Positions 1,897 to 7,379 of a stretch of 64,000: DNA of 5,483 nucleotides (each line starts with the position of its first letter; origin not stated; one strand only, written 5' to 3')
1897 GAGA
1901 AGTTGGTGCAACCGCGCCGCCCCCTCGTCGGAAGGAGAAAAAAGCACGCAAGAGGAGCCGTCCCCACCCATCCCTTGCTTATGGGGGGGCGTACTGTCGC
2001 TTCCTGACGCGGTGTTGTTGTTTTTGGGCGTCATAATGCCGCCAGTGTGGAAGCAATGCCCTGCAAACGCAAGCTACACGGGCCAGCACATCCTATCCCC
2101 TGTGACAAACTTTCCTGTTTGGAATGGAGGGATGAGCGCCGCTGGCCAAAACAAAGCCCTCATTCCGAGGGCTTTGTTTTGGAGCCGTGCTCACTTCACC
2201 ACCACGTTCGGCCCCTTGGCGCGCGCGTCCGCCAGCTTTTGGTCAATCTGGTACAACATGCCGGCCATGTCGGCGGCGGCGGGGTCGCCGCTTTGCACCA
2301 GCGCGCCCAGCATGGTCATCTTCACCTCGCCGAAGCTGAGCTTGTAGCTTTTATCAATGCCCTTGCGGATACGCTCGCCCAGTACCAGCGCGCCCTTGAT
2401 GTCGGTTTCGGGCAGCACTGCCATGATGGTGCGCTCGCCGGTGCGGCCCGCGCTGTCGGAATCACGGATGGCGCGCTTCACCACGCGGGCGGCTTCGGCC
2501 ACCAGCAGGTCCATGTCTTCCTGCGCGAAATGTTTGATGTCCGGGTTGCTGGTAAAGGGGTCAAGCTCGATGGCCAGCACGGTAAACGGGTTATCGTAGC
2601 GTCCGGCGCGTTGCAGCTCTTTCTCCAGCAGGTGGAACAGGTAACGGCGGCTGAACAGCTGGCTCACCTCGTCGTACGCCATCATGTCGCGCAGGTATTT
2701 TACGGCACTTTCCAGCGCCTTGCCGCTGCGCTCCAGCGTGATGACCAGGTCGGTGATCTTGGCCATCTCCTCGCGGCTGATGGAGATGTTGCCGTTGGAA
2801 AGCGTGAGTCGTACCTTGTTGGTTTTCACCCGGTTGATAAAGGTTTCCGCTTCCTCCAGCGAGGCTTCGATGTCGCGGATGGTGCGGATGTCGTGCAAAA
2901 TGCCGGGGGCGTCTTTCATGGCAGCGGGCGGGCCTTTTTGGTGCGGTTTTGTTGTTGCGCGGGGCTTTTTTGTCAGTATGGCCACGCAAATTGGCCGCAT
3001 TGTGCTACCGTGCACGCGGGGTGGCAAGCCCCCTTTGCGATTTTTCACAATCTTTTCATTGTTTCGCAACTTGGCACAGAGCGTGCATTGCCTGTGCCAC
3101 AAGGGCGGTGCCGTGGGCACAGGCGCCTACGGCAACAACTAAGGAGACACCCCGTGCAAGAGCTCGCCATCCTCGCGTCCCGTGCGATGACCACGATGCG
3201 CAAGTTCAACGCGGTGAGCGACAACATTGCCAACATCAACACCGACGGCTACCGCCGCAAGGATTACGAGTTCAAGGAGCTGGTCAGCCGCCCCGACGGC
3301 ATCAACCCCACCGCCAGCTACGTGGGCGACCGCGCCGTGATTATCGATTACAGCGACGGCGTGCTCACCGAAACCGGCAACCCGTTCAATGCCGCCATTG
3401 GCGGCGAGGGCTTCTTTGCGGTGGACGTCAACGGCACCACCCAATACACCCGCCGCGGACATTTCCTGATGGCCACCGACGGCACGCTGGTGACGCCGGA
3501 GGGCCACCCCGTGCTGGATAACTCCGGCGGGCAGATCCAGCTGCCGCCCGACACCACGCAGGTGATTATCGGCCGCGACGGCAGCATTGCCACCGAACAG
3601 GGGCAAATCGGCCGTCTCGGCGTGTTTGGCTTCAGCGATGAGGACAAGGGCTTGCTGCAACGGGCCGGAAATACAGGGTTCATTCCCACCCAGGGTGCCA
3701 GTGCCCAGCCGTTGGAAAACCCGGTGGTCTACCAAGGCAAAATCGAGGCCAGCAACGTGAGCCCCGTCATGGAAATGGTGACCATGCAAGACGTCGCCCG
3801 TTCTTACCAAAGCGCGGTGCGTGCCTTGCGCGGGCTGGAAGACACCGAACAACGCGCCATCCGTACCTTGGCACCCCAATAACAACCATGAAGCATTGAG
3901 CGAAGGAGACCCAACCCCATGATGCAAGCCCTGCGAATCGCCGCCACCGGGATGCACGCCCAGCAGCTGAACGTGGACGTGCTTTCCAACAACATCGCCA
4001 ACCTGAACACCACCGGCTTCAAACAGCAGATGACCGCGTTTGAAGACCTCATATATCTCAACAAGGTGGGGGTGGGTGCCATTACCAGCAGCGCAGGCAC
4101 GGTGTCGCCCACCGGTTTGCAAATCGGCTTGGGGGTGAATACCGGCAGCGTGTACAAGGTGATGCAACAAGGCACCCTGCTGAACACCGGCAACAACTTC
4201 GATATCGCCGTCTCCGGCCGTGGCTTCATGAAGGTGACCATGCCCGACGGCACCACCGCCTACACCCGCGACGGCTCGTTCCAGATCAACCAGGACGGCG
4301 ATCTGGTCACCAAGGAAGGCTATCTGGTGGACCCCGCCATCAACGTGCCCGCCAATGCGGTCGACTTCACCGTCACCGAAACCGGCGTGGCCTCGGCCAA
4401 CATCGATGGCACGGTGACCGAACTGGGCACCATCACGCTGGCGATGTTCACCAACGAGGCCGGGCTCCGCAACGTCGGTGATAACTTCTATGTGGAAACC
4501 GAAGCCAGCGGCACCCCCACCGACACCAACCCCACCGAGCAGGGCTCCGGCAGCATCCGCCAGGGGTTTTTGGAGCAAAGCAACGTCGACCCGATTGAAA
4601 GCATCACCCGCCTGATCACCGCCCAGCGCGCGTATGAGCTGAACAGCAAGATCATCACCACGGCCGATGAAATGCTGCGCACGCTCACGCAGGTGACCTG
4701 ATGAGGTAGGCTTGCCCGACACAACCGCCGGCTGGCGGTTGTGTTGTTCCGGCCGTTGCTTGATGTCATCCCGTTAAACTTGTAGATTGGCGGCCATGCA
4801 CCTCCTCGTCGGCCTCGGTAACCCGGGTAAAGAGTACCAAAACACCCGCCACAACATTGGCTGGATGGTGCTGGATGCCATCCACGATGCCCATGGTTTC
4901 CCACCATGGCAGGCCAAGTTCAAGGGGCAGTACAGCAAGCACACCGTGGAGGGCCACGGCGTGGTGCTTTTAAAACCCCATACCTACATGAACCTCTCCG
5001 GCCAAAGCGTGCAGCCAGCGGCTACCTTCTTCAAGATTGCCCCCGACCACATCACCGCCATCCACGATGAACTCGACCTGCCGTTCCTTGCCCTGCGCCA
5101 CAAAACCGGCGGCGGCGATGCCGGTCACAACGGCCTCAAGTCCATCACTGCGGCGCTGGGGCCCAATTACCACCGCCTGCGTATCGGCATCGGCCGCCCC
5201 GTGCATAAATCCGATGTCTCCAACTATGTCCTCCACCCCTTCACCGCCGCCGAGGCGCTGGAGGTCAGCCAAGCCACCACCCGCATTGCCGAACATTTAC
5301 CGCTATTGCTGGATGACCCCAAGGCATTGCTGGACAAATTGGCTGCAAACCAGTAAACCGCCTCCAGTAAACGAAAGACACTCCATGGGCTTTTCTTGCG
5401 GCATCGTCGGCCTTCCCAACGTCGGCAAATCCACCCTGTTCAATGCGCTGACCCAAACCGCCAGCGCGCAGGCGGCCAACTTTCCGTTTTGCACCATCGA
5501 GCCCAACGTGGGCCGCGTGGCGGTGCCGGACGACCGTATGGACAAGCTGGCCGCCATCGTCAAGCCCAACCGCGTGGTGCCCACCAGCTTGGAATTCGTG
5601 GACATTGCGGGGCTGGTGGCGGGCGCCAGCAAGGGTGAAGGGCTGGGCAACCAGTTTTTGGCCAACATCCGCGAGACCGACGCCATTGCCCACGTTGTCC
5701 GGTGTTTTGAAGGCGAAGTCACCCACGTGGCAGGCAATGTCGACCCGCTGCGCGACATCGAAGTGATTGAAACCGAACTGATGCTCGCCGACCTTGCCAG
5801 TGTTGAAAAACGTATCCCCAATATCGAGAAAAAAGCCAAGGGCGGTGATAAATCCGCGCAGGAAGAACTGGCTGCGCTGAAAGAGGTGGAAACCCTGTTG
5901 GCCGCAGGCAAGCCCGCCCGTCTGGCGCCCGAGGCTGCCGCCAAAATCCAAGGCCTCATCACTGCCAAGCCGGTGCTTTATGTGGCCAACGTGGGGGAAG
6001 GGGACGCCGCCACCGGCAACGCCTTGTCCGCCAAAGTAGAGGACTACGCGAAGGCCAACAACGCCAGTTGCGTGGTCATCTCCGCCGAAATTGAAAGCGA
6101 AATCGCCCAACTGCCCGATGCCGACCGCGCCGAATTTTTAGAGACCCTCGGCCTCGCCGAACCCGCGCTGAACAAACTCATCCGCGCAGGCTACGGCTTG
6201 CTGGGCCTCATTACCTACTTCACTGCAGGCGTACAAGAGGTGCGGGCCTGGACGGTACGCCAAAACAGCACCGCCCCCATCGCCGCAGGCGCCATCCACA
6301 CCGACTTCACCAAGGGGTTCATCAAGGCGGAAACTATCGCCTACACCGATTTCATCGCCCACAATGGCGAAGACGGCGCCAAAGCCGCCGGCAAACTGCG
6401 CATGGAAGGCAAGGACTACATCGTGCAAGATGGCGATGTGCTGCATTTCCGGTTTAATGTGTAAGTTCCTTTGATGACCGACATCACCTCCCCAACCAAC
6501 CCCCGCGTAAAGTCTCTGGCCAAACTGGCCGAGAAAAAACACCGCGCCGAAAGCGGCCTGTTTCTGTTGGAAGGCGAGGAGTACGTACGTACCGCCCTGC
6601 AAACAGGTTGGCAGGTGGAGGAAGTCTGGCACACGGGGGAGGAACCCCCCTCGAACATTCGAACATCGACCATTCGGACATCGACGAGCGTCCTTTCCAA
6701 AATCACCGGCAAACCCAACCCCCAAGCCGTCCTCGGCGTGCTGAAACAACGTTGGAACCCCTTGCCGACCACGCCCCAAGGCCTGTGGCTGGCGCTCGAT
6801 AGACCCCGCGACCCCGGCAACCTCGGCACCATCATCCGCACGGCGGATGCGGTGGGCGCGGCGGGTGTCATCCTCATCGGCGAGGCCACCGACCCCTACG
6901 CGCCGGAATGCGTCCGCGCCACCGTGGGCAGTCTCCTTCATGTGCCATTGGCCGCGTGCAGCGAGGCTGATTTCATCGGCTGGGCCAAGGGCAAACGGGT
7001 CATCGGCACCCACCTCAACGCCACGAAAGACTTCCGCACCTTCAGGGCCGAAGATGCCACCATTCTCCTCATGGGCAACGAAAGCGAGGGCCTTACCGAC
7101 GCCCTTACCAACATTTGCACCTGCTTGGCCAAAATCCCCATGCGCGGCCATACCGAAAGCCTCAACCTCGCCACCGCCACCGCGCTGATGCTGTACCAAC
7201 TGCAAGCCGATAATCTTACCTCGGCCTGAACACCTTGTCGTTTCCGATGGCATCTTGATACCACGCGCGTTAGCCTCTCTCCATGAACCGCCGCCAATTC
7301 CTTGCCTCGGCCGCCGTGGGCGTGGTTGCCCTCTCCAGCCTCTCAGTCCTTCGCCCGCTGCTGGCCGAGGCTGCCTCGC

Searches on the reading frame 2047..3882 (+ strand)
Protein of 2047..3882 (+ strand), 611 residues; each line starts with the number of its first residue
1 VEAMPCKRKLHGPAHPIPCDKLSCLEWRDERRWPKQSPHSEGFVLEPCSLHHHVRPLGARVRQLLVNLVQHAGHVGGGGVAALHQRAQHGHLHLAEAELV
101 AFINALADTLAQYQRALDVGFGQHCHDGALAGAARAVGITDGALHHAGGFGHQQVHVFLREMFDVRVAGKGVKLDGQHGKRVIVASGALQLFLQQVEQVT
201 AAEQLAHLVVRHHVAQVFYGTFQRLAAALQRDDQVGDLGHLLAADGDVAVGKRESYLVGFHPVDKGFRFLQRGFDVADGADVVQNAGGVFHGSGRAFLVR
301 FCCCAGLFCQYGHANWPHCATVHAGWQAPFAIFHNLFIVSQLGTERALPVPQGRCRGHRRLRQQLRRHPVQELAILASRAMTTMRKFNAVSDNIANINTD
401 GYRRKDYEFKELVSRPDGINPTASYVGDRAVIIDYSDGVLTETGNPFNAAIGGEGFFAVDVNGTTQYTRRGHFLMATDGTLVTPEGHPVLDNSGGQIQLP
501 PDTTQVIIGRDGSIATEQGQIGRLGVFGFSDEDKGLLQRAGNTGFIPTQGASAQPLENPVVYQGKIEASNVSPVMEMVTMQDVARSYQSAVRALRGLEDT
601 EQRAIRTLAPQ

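Call 59: search_protein_families(library=pfam, proteins=[window:2047-3882:+], max_evalue=0.0001)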
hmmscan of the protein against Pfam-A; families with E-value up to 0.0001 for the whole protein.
window:2047-3882:+ (611 aa): 3 families
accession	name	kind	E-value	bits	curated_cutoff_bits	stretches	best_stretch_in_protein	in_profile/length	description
PF22692.1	LlgE_F_G_D1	-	5.4e-16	58.9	27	1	450-514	1-62/64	Flagellar hook protein FlgE/F/G D1 domain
PF06429.18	Flg_bbr_C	-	1.2e-09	37.9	23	1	563-606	2-45/46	Flagellar basal body rod FlgEFG protein C-terminal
PF00460.25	Flg_bb_rod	-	1.5e-05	25.3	20.7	1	375-403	3-31/31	Flagella basal body rod protein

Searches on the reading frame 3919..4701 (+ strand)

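Call 59: search_protein_families(library=pfam, proteins=[window:3919-4701:+], max_evalue=0.0001)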
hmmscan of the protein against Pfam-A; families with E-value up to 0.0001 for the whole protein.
window:3919-4701:+ (260 aa): 3 families
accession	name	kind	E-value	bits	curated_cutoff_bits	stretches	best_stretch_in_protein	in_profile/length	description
PF22692.1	LlgE_F_G_D1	-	6.8e-25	87.5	27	1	97-159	1-63/64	Flagellar hook protein FlgE/F/G D1 domain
PF06429.18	Flg_bbr_C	-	3.5e-22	78.1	23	1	214-258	1-45/46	Flagellar basal body rod FlgEFG protein C-terminal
PF00460.25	Flg_bb_rod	-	7.9e-12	45.3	20.7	1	5-35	1-31/31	Flagella basal body rod protein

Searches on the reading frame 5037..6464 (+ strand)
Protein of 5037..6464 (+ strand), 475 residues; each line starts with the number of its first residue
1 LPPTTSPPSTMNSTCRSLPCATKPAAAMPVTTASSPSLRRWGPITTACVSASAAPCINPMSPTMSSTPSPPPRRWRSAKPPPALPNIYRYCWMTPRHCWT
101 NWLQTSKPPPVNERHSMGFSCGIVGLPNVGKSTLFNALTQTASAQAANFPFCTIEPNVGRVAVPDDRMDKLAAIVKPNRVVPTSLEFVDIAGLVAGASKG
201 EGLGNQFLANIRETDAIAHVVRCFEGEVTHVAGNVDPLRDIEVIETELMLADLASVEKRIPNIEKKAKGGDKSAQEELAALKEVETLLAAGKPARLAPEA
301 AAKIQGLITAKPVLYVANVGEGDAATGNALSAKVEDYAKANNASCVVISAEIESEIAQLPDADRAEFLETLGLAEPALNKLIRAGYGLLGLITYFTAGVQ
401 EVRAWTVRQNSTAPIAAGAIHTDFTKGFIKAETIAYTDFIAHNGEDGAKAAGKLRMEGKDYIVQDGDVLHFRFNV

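Call 59: search_protein_families(library=pfam, proteins=[window:5037-6464:+], max_evalue=0.0001)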
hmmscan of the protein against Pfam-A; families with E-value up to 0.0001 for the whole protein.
window:5037-6464:+ (475 aa): 3 families
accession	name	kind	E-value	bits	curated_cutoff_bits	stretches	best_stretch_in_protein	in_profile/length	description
PF06071.19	YchF-GTPase_C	-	6.5e-38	129.2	27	1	391-474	1-84/84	Protein of unknown function (DUF933)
PF01926.29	MMR_HSR1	-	1.6e-22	80.2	21.9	1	121-231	2-92/113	50S ribosome-binding GTPase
PF02421.24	FeoB_N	-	1.6e-07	31.4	27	1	122-165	4-46/156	Ferrous iron transport protein B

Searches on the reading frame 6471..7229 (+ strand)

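Call 59: search_protein_families(library=pfam, proteins=[window:6471-7229:+], max_evalue=0.0001)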
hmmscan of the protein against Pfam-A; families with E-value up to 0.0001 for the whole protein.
window:6471-7229:+ (252 aa): 2 families
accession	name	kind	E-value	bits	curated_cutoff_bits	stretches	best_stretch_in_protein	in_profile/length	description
PF00588.24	SpoU_methylase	-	2.2e-34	119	29.7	1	105-242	2-142/142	SpoU rRNA Methylase family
PF22435.1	MRM3-like_sub_bind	-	1.2e-17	64.5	27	1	10-89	1-84/84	MRM3-like substrate binding domain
